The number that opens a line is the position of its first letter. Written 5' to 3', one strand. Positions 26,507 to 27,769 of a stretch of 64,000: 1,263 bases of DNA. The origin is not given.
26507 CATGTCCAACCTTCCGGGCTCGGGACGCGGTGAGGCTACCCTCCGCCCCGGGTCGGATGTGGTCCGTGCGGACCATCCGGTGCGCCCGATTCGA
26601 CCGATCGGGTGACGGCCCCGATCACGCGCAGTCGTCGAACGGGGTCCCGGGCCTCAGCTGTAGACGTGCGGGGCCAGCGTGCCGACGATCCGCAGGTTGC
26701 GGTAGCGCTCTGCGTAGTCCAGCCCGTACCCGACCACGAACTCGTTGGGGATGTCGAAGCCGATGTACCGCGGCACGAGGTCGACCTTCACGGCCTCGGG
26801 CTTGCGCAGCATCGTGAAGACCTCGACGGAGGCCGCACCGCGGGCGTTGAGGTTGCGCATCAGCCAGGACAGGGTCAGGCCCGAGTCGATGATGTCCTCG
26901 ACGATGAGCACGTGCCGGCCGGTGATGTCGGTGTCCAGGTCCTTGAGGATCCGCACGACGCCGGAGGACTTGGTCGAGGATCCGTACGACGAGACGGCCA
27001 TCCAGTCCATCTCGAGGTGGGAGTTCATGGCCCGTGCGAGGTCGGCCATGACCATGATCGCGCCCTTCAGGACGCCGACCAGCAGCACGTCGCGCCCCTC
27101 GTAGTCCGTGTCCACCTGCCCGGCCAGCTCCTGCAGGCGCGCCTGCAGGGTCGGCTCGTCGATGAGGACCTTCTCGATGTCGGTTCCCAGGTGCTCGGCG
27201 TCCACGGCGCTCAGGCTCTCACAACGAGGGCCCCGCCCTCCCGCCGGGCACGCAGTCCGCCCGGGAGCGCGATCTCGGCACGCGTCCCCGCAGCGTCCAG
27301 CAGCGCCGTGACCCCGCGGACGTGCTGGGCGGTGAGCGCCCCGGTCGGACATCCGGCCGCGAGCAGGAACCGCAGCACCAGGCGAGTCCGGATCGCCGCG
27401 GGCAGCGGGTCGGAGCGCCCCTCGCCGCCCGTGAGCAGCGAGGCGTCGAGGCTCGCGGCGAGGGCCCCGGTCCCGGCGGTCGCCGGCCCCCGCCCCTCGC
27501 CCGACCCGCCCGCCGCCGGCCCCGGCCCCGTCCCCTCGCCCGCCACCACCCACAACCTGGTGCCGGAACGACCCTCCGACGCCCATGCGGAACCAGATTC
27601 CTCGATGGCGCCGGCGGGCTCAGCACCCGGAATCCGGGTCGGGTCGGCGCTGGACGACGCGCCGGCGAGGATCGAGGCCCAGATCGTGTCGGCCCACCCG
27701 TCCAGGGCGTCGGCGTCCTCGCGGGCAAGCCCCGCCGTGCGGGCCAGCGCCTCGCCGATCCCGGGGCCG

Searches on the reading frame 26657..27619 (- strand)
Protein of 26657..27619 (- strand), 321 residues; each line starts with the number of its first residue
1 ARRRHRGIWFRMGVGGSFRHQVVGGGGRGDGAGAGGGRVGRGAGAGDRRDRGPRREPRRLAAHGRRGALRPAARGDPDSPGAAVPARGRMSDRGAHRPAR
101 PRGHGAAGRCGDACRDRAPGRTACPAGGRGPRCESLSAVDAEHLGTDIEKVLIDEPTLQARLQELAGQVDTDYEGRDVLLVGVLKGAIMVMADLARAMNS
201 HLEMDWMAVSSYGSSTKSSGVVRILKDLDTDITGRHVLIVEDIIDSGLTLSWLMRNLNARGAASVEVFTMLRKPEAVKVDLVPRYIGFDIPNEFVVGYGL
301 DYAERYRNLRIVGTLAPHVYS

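Call 55: search_protein_families(library=pfam, proteins=[window:26657-27619:-], max_evalue=0.001)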
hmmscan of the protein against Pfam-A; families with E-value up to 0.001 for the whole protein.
window:26657-27619:- (321 aa): 1 family
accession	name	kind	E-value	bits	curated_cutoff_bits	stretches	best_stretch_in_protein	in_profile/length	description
PF00156.33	Pribosyltran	-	6.9e-23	81.1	26.3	1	156-302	9-157/158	Phosphoribosyl transferase domain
